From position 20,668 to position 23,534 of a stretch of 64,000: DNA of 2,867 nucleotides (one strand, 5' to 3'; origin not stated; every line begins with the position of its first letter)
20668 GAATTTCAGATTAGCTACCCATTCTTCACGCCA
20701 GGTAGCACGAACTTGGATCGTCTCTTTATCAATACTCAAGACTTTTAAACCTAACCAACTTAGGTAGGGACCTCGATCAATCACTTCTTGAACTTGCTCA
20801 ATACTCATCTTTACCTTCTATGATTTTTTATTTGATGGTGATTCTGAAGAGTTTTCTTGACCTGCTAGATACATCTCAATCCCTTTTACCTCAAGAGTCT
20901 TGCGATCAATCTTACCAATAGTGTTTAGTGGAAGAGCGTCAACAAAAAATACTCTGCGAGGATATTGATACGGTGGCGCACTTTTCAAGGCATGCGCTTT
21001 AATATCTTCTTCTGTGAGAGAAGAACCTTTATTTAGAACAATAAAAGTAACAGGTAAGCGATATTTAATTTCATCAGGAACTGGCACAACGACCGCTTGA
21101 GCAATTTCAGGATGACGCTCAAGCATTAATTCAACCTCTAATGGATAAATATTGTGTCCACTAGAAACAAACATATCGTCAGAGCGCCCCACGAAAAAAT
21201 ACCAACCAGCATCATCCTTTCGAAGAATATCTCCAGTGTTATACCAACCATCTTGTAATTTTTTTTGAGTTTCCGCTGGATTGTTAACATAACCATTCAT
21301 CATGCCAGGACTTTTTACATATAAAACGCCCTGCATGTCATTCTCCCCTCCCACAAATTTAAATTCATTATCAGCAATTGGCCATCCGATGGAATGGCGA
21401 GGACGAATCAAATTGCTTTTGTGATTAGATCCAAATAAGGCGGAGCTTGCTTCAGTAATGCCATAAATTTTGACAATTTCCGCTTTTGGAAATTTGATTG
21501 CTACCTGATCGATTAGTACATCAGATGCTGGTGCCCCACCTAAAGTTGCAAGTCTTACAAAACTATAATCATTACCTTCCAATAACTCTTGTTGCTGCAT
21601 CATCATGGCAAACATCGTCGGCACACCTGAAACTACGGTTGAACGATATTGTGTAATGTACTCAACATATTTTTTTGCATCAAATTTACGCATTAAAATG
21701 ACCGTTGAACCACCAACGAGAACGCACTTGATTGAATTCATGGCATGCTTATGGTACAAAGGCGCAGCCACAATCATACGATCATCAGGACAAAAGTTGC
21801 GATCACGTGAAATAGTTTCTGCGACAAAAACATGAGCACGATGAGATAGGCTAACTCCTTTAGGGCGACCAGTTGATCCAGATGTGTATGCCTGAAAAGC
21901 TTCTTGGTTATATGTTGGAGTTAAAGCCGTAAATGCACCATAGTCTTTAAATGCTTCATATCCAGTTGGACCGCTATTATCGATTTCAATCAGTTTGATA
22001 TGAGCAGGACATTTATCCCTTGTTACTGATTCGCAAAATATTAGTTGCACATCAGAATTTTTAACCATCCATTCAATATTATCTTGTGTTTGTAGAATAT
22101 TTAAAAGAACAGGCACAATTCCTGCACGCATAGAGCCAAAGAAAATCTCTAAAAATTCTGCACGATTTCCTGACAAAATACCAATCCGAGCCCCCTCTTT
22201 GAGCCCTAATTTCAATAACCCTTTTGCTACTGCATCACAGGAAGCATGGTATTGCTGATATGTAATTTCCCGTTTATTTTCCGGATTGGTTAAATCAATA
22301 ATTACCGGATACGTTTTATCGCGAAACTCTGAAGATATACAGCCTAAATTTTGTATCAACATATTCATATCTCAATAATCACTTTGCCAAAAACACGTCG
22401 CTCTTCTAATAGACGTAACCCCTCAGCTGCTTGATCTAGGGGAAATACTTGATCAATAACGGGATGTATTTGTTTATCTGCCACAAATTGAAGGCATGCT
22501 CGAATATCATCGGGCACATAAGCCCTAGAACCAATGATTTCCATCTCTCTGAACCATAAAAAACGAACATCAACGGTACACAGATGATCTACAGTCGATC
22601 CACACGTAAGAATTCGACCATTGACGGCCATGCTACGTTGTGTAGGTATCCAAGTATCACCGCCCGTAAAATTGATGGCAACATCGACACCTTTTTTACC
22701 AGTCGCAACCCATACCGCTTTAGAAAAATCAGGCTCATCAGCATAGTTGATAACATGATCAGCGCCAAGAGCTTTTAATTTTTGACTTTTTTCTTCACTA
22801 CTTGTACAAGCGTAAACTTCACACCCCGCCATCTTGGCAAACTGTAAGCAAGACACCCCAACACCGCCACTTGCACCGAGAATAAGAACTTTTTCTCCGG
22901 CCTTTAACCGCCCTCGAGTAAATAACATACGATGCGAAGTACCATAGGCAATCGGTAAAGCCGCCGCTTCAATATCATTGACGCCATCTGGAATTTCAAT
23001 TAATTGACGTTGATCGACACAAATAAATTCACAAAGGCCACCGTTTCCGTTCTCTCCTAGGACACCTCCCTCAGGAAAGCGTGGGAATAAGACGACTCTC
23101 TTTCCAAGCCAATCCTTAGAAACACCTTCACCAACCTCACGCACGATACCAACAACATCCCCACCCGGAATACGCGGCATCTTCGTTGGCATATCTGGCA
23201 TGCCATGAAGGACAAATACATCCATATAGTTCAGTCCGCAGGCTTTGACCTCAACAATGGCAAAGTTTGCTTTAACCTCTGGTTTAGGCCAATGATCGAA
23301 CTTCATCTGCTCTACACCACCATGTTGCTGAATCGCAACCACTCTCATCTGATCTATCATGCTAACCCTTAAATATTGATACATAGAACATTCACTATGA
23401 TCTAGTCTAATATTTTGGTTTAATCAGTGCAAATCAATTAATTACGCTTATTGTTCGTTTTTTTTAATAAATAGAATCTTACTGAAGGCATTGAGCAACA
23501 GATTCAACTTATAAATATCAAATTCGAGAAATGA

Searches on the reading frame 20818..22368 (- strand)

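Call 3: search_protein_families(library=pfam, proteins=[window:20818-22368:-])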
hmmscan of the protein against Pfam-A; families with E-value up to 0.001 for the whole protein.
window:20818-22368:- (516 aa): 2 families
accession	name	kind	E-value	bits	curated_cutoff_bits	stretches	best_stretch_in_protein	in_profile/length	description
PF00501.34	AMP-binding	-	1.2e-70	238.8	29.9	1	22-360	13-383/384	AMP-binding enzyme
PF13193.12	AMP-binding_C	-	1e-17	65.3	24.5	1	411-486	1-76/76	AMP-binding enzyme C-terminal domain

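Call 4: search_protein_families(library=ncbifam, proteins=[window:20818-22368:-])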
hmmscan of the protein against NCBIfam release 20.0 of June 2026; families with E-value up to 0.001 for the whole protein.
window:20818-22368:- (516 aa): 107 families (the best 25 are shown)
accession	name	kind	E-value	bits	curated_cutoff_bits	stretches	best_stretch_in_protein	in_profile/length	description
NF004837.0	PRK06187.1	subfamily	6.9e-97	324.9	476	1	31-493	30-519/531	long-chain-fatty-acid--CoA ligase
NF005307.0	PRK06839.1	equivalog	3.1e-77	260.3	748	1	31-492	24-489/496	o-succinylbenzoate--CoA ligase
NF052269.1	Staph_lig_FadD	equivalog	4.2e-76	256.3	650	1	26-493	19-490/499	long-chain-fatty-acid--CoA ligase FadD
NF002966.0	PRK03640.1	equivalog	1.7e-72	244.6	556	1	31-493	24-477/483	o-succinylbenzoate--CoA ligase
NF009233.0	PRK12583.1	subfamily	1.3e-70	238.4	832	2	160-493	207-547/558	fatty acid CoA ligase family protein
NF005702.0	PRK07514.1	subfamily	1.8e-70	237.7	558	1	24-494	22-498/506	malonyl-CoA synthase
NF005801.1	PRK07656.1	equivalog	4.5e-68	230.1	657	1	31-492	23-499/500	FadD3 family acyl-CoA ligase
TIGR01923.1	menE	equivalog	1.4e-67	228.5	330.15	1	36-492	1-442/442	o-succinylbenzoate--CoA ligase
NF006182.0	PRK08316.1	subfamily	3e-65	220.7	663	1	31-492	33-513/523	fatty acyl-CoA synthetase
TIGR02262.1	benz_CoA_lig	subfamily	1.9e-64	218.3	375.25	1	31-492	27-505/508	benzoate-CoA ligase family protein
NF005676.0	PRK07470.1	equivalog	8e-64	216.1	774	1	31-493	42-526/544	acyl-CoA synthetase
NF005797.0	PRK07638.1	equivalog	2e-62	211.3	518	1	30-492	22-475/487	acyl-CoA synthetase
NF005714.0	PRK07529.1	subfamily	2.7e-60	204.4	632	2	156-502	220-582/640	acyl-CoA synthetase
NF006523.0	PRK08974.1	equivalog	7.7e-60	202.6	884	1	155-493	207-550/561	long-chain-fatty-acid--CoA ligase FadD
NF004114.0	PRK05605.1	equivalog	8.5e-60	202.6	766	2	150-492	217-565/575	long-chain-fatty-acid--CoA ligase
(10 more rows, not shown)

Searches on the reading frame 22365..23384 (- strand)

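Call 3: search_protein_families(library=pfam, proteins=[window:22365-23384:-])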
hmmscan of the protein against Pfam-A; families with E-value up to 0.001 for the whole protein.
window:22365-23384:- (339 aa): 4 families
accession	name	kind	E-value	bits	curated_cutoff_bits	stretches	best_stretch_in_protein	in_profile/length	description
PF00107.32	ADH_zinc_N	-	9.4e-27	93.9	31.8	1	174-302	1-128/129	Zinc-binding dehydrogenase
PF13602.12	ADH_zinc_N_2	-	9.4e-21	75.6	27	1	206-337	1-134/134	Zinc-binding dehydrogenase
PF08240.17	ADH_N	-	5.8e-15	55.8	23.5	1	42-133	5-104/104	Alcohol dehydrogenase GroES-like domain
PF02882.25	THF_DHG_CYH_C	-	3.8e-05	23.5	27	1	154-240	27-112/160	Tetrahydrofolate dehydrogenase/cyclohydrolase, NAD(P)-binding domain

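Call 4: search_protein_families(library=ncbifam, proteins=[window:22365-23384:-])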
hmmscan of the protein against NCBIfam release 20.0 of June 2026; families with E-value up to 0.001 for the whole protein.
window:22365-23384:- (339 aa): 27 families (the best 25 are shown)
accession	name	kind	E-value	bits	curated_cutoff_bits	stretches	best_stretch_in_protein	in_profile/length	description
TIGR02824.1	quinone_pig3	subfamily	5.9e-61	206.3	296.8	1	13-338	1-324/325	putative NAD(P)H quinone oxidoreductase, PIG3 family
TIGR01751.1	crot-CoA-red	equivalog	1.2e-43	149.3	378.55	2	11-217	6-244/398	crotonyl-CoA carboxylase/reductase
NF010344.0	PRK13771.1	subfamily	2.6e-43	148.3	349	2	108-338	109-332/334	putative alcohol dehydrogenase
NF041172.1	AcrlCoa_red_Thmprot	equivalog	1.1e-39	136.4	500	2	110-338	111-333/334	acryloyl-CoA reductase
NF041183.1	Pks2_ls1_myc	equivalog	4e-32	110.2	2400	1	17-339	1410-1729/2086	sulfolipid-1 biosynthesis phthioceranic/hydroxyphthioceranic acid synthase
TIGR02823.1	oxido_YhdH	subfamily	2.5e-27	95.6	297.25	1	23-338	10-323/324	acrylyl-CoA reductase family protein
NF008024.0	PRK10754.1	subfamily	3.7e-26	91.9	348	1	16-276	5-253/327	NADPH:quinone reductase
NF047908.1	AldhRedAhr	equivalog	2.2e-25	89.2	470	1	114-336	119-332/335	NADPH-dependent aldehyde reductase Ahr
NF006940.0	PRK09422.1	equivalog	1.3e-22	80.2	344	2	114-338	114-334/338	alcohol dehydrogenase AdhP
TIGR02817.1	adh_fam_1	subfamily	6.5e-22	78.4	284.05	1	32-216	22-203/336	zinc-binding alcohol dehydrogenase family protein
NF051456.1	acrylyl_AcuI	equivalog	2.2e-21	76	440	1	18-338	6-323/325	acrylyl-CoA reductase (NADPH)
NF041097.1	keto_inos_dh_IolM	equivalog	8.3e-20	70.8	450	1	110-336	146-387/389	scyllo-inosose 3-dehydrogenase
NF003808.0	PRK05396.1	equivalog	2.1e-16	59.8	380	1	108-338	112-339/341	L-threonine 3-dehydrogenase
TIGR00692.1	tdh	equivalog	8.6e-16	57.9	458.35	1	108-337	110-338/340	L-threonine 3-dehydrogenase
TIGR03989.1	Rxyl_3153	subfamily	1.1e-14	54.5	440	2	115-237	139-259/370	NDMA-dependent alcohol dehydrogenase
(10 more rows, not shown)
